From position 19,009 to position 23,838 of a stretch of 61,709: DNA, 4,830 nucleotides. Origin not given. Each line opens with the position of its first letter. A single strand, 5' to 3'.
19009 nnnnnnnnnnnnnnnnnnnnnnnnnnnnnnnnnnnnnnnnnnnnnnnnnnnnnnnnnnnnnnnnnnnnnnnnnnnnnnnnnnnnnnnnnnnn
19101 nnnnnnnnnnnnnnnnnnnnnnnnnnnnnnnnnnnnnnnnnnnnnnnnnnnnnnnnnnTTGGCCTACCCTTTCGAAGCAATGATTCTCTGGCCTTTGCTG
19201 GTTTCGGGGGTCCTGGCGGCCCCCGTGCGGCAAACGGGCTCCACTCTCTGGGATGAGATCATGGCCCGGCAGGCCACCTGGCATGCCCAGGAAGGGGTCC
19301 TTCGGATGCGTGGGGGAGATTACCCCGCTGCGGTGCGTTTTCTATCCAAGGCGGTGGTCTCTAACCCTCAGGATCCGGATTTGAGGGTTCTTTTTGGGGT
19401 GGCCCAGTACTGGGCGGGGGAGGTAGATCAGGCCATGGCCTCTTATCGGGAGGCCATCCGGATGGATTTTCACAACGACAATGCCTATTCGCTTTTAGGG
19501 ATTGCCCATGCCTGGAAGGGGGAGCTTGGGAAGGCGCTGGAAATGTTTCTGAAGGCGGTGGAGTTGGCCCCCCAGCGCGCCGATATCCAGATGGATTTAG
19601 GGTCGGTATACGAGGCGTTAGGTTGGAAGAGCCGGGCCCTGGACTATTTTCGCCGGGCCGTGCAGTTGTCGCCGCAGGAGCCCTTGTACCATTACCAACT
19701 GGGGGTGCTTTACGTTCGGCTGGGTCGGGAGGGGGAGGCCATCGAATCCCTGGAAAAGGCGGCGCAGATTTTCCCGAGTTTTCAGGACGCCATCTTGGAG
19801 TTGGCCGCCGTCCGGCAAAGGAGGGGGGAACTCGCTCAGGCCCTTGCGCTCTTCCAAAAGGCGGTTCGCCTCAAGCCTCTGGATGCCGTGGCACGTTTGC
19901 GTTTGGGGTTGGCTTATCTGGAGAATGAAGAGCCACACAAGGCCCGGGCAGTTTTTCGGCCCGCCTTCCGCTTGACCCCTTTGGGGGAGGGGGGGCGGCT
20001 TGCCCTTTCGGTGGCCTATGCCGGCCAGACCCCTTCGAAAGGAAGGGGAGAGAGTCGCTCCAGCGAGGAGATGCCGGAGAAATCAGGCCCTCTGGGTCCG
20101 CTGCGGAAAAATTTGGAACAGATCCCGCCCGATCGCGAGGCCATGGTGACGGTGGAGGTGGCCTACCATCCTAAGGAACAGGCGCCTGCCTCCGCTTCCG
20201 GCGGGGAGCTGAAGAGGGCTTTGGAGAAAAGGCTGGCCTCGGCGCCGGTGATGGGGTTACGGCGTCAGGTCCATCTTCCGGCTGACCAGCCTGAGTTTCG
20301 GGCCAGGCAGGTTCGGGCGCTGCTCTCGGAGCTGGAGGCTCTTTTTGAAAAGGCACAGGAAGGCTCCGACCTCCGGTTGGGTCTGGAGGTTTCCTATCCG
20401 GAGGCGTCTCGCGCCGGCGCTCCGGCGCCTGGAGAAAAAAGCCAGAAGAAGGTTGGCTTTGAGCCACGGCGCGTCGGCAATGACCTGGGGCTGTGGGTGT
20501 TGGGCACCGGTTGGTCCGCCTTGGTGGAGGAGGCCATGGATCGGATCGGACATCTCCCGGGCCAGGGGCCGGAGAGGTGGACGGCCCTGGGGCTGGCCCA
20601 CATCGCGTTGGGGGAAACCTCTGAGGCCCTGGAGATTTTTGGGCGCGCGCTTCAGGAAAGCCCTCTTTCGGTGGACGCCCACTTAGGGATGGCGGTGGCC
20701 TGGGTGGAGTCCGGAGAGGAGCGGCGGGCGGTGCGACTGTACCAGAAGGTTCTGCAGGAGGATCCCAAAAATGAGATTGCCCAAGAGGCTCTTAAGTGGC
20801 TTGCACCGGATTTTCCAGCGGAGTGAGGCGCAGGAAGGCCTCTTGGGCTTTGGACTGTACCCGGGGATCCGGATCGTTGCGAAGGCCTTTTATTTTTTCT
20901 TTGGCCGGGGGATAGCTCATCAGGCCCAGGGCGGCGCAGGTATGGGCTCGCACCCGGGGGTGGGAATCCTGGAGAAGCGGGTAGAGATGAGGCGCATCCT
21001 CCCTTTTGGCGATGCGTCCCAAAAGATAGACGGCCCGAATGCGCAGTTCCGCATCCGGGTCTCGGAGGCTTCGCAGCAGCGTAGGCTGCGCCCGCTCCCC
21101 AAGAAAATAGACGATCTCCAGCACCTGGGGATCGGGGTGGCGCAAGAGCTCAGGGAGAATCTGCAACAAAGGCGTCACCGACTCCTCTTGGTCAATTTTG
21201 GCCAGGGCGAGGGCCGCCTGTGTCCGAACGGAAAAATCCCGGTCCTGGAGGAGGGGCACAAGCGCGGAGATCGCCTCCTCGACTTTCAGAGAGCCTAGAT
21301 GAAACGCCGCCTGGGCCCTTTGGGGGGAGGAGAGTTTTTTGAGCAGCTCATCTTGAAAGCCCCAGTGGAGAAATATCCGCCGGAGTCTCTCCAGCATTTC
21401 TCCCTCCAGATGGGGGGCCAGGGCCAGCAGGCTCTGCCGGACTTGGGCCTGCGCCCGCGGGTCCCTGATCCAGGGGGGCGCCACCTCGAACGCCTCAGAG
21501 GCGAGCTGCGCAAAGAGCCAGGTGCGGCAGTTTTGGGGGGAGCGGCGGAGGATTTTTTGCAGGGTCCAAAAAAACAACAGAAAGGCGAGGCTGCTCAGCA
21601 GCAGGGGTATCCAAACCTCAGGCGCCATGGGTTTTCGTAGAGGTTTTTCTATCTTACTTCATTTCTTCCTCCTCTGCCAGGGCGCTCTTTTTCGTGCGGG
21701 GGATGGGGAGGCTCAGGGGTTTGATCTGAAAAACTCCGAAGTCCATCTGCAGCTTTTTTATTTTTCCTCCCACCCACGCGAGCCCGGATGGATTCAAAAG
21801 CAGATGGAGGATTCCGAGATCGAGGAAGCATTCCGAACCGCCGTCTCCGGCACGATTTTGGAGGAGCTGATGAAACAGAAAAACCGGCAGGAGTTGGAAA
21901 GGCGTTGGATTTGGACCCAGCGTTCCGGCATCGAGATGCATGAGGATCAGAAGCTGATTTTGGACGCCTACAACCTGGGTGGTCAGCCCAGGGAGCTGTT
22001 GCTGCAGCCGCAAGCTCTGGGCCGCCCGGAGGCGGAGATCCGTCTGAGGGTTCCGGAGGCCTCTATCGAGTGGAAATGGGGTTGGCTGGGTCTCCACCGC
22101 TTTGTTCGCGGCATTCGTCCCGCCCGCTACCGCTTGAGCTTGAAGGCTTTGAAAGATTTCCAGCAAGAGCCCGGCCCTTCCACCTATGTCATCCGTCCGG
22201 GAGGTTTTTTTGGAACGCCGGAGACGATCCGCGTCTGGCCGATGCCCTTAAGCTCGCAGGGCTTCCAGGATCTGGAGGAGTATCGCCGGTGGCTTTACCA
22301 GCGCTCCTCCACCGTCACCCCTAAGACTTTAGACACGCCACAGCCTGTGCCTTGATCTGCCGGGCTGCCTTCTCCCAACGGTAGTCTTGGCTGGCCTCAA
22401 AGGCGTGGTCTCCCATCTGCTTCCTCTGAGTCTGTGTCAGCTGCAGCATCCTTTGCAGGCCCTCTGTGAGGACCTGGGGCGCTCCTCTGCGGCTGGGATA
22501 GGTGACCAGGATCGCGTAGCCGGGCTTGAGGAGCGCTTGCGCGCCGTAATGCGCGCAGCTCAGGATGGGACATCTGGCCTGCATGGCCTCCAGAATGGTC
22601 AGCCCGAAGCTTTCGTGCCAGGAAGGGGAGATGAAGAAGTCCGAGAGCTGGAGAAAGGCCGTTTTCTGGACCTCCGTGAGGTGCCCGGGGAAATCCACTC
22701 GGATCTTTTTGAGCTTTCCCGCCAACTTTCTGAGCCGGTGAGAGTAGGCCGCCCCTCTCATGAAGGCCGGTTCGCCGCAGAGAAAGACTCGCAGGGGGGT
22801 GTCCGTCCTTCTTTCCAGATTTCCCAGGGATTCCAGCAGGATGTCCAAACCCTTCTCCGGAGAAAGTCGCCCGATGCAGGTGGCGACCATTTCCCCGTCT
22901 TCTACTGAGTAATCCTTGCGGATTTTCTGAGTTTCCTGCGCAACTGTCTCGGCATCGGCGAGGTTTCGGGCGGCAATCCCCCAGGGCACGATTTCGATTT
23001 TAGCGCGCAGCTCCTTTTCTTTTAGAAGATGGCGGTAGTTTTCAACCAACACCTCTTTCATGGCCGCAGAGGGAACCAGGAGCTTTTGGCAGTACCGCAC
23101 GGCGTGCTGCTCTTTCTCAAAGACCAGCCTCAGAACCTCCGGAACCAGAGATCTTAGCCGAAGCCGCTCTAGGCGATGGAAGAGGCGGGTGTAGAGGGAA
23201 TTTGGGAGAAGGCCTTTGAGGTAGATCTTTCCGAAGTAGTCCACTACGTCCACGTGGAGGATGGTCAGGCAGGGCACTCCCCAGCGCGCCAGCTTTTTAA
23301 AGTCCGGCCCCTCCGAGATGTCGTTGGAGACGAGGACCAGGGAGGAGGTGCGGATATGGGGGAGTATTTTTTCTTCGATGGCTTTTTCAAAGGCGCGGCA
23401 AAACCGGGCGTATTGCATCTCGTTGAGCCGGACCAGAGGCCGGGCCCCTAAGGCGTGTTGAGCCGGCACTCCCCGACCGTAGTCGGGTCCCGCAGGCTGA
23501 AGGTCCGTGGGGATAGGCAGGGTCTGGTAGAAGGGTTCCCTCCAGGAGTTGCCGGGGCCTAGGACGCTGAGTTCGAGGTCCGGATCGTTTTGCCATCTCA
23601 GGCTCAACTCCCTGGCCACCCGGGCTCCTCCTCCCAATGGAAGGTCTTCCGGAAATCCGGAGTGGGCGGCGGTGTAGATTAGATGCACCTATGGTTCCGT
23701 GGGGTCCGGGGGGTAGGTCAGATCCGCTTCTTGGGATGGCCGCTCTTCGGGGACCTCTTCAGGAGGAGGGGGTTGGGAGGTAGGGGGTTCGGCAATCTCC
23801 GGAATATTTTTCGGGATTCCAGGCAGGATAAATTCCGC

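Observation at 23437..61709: Family-1: a conserved hairpin-bearing mini-element, 9 copies, 7 of them inside intact protein-coding genes in three reading registers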

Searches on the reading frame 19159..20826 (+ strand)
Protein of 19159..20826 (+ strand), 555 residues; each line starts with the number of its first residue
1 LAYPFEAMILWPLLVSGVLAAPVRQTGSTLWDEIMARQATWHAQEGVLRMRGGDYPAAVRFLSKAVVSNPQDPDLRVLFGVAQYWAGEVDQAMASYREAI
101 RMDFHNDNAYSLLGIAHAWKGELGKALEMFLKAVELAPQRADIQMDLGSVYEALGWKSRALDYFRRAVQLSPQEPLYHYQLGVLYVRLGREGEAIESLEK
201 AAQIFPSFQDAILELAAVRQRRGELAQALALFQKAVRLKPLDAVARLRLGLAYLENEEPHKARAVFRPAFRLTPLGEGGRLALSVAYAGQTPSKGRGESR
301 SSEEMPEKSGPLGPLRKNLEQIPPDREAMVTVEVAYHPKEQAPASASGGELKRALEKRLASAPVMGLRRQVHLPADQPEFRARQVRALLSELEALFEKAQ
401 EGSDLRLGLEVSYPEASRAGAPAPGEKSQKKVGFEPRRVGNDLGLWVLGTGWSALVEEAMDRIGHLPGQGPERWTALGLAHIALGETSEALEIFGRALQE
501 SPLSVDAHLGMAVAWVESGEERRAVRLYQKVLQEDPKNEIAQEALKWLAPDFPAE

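Call 35: search_protein_families(library=pfam, proteins=[window:19159-20826:+])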
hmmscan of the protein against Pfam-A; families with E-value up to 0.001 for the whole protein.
window:19159-20826:+ (555 aa): 25 families
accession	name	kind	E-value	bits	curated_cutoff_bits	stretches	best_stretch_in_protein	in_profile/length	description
PF07719.23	TPR_2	-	5.5e-44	145.1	27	3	176-207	2-33/34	Tetratricopeptide repeat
PF00515.34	TPR_1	-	3e-38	128.6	27.8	2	109-139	3-33/34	Tetratricopeptide repeat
PF13414.12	TPR_11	-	6.3e-37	125.4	26.8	4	222-256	7-41/42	TPR repeat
PF14559.12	TPR_19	-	4.6e-32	110.6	25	4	482-545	2-65/68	Tetratricopeptide repeat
PF13428.12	TPR_14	-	1.8e-30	102.7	23.5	2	471-512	1-42/44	Tetratricopeptide repeat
PF13432.12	TPR_16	-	2.9e-30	104.8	32.7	5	476-538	2-64/65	Tetratricopeptide repeat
PF13181.12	TPR_8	-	3e-30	102.2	25.7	2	178-207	4-33/34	Tetratricopeptide repeat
PF13174.12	TPR_6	-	1.5e-21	75.9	26.3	0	506-537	1-32/33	Tetratricopeptide repeat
PF13431.12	TPR_17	-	5.4e-21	73.5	24.4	0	231-264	1-34/34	Tetratricopeptide repeat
PF23914.1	TPR_CcmH_CycH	-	5.4e-20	72.3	42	2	471-541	50-123/158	Cytochrome c-type biogenesis protein H TPR domain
PF13424.12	TPR_12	-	3.2e-18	66.1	30.1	2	108-171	4-75/77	Tetratricopeptide repeat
PF13176.12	TPR_7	-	7.5e-16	57.2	27.9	0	474-499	2-27/36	Tetratricopeptide repeat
PF13371.12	TPR_9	-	1.9e-14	53.9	35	1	159-211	13-65/73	Tetratricopeptide repeat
PF13374.12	TPR_10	-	6.8e-11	42.3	27.5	0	476-499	7-30/42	Tetratricopeptide repeat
PF12895.13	ANAPC3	-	1.7e-10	41.4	27.2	0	125-201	7-82/82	Anaphase-promoting complex, cyclosome, subunit 3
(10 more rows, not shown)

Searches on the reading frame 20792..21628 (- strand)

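Call 38: search_protein_families(library=pfam, proteins=[window:20792-21628:-])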
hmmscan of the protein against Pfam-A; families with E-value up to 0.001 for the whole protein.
window:20792-21628:- (278 aa): 6 families
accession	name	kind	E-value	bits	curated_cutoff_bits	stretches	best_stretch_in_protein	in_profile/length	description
PF13646.12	HEAT_2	-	4.8e-27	94.5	27.7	2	183-264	3-86/88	HEAT repeats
PF02985.28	HEAT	-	5.8e-19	66.8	23.5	0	182-208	3-29/31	HEAT repeat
PF13513.12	HEAT_EZ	-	4.6e-13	49.8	27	0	213-236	31-54/55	HEAT-like repeat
PF00514.29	Arm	-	3e-09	37.1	20.6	0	119-143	13-37/41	Armadillo/beta-catenin-like repeat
PF12717.13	Cnd1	-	4.8e-09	36.9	26.4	1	116-173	19-78/162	non-SMC mitotic condensation complex subunit 1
PF03130.22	HEAT_PBS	-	4.2e-07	30.3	20.9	0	104-129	2-27/27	PBS lyase HEAT-like repeat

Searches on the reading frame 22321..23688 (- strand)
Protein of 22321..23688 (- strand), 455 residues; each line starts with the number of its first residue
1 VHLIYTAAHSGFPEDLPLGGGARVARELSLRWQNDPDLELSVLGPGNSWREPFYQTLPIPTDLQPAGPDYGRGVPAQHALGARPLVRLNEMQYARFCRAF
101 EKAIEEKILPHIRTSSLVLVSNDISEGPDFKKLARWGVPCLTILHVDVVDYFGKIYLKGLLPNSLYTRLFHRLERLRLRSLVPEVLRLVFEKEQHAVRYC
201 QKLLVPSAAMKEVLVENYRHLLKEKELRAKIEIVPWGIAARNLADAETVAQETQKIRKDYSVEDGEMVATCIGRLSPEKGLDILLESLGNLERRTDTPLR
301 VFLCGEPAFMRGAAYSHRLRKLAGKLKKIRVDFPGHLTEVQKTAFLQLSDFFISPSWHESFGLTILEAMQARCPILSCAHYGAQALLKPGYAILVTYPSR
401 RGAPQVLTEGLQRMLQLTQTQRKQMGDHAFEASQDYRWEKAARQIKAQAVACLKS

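Call 29: search_protein_families(library=pfam, proteins=[window:22321-23688:-])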
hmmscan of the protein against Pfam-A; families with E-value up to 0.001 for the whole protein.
window:22321-23688:- (455 aa): 3 families
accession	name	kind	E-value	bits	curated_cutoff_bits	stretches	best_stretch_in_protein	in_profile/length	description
PF00534.26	Glycos_transf_1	-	4.3e-24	85.4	26.4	1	254-428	3-168/172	Glycosyl transferases group 1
PF13692.12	Glyco_trans_1_4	-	5e-17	62.9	27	1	268-396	3-124/142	Glycosyl transferases group 1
PF20706.3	GT4-conflict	-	3.9e-11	43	26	1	261-444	193-384/385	Family 4 Glycosyltransferase in conflict systems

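Call 56: find_homologous_proteins(query=window:22321-23688:-, max_evalue=1e-20)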
Query window:22321-23688:- (455 aa): 584 proteins with E <= 1e-20 among 8000 candidates; the best 120 are listed.
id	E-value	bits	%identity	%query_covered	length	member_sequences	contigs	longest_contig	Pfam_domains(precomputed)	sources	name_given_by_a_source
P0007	0.0e+0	1038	100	100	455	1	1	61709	PF00534.27,PF20706.4,PF13692.13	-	-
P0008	2.0e-87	312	39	99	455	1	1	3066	PF00534.27,PF20706.4,PF13692.13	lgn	-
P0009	6.9e-86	307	43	87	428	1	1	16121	PF00534.27,PF20706.4,PF13692.13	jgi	-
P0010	1.8e-85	305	40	95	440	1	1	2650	PF00534.27,PF20706.4,PF13692.13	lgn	-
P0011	7.3e-85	303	39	99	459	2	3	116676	PF00534.27,PF20706.4,PF13692.13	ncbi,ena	-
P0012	1.1e-84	303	38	98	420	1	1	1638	PF00534.27,PF20706.4,PF13692.13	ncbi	-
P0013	1.1e-84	303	40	93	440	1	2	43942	PF00534.27,PF20706.4,PF13692.13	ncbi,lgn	-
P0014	1.7e-84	302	41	91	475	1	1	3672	PF00534.27,PF20706.4,PF13692.13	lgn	-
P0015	2.1e-84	302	42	88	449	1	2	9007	PF00534.27,PF20706.4,PF13692.13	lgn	-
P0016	2.3e-84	302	40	95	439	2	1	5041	PF00534.27,PF20706.4,PF13692.13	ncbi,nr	ncbi:MAG TPA: glycosyltransferase family 4 protein [Elusimicrobiota bacterium]|nr:glycosyltransferas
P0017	2.4e-84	302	41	87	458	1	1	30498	PF00534.27,PF20706.4,PF13692.13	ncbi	-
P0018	2.5e-84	302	41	95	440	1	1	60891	PF00534.27,PF20706.4,PF13692.13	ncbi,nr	ncbi:MAG: glycosyltransferase family 4 protein [Elusimicrobiota bacterium]|nr:glycosyltransferase fa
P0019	3.5e-84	301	40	87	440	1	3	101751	PF00534.27,PF20706.4,PF13692.13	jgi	jgi:glycosyltransferase involved in cell wall biosynthesis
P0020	5.2e-84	301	40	95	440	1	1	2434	PF00534.27,PF20706.4,PF13692.13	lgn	-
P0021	6.1e-84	300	40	97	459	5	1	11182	PF00534.27,PF20706.4,PF13692.13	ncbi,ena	-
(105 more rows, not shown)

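Call 77: predict_structure(alignment_id=A1)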
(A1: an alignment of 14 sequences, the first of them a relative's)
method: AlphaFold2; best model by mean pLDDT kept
length: 455 residues; sequences in the alignment: 14
mean_pLDDT: 84.7   pTM: 0.85
mean pLDDT of the five models: 84.7, 83.4, 82.6, 82.2, 81.6
residues with pLDDT >= 90: 253; 70-90: 134; 50-70: 32; < 50: 36
segments of 3 or more residues with pLDDT < 50: 47-54, 57-83
pLDDT, mean of each block of 10 residues (from residue 1): 82 58 84 87 60 47 34 34 57 82 84 81 87 93 89 83 93 93 90 95 93 95 97 85 77 97 96 88 97 95 82 87 97 90 94 88 89 94 90 92 96 97 97 92 95 84
secondary structure, 60 per line:
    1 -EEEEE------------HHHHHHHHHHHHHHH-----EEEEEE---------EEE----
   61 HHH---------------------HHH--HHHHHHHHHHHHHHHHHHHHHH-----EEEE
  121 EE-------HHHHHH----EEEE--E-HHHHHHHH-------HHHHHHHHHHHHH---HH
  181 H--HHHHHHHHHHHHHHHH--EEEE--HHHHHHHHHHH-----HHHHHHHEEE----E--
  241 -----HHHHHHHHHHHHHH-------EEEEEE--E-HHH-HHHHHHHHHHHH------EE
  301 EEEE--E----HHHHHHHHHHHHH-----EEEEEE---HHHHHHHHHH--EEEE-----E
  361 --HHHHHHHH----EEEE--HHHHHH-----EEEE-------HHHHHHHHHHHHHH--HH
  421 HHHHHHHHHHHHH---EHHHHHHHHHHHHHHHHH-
elements in order: E2-6 H19-33 E39-44 E54-56 H90-111 E117-122 H130-135 E140-143 H148-155 H163-175 H184-199 E202-205 H208-218 H224-230 E231-233 H246-259 E267-272 H281-292 E299-304 H312-324 E330-335 H339-348 E351-354 H363-370 E375-378 H381-386 E392-395 H403-416 H419-433 H438-454
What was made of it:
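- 23434..23498 (+): F1 copy A. It lies inside the GT4 glycosyltransferase gene and is read on the opposite strand as ....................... The direct repeat is about 9 nt. AlphaFold pLDDT is below 50 for residues 57-83 (call 77).
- Disordered loop: pLDDT is below 50 for GT4 residues 57-83 in a model with mean pLDDT 84.7 (call 77). The peptide is predicted to be disordered (call 77).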
